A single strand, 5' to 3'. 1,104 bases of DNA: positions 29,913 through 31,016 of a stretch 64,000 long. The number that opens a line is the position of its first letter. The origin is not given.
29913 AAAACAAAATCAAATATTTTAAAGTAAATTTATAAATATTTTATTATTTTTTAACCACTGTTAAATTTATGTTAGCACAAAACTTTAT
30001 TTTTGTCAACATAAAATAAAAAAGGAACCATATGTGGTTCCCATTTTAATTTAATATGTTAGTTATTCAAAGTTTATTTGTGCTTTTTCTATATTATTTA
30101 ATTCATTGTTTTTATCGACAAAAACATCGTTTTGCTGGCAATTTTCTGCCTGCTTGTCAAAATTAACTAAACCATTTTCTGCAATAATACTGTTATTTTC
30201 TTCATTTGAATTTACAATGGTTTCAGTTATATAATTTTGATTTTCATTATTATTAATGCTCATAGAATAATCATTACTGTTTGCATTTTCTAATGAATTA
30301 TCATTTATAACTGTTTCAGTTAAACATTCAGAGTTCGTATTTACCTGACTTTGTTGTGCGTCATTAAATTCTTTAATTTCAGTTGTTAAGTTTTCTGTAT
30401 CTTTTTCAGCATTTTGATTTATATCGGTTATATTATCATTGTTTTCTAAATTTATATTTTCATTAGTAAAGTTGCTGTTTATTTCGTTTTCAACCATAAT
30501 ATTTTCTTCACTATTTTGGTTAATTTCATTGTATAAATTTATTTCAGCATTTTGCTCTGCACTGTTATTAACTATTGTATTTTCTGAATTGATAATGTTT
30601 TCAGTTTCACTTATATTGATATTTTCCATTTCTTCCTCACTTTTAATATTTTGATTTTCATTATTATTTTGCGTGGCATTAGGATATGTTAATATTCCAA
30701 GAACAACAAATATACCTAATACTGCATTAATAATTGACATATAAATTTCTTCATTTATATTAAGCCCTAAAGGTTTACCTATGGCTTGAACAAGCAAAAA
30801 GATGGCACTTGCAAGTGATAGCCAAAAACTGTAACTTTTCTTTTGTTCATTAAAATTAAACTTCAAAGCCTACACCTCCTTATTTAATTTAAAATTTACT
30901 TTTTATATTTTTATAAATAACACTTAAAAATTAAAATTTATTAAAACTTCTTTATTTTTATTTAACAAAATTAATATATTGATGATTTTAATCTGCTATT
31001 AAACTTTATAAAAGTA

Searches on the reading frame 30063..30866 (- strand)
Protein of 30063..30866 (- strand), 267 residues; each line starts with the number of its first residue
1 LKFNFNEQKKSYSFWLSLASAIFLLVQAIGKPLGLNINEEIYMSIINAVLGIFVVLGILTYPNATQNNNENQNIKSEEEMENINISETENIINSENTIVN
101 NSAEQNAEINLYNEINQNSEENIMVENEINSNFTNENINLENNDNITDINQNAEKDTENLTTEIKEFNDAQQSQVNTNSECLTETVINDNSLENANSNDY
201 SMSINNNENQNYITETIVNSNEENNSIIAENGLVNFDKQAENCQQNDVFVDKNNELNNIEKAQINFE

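Call 46: search_protein_families(library=pfam, proteins=[window:30063-30866:-], max_evalue=0.001)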
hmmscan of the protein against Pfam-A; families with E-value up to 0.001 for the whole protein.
window:30063-30866:- (267 aa): 1 family
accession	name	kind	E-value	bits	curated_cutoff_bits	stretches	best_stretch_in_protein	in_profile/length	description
PF04531.18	Phage_holin_1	-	6.6e-06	27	22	1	8-64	6-66/82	Bacteriophage holin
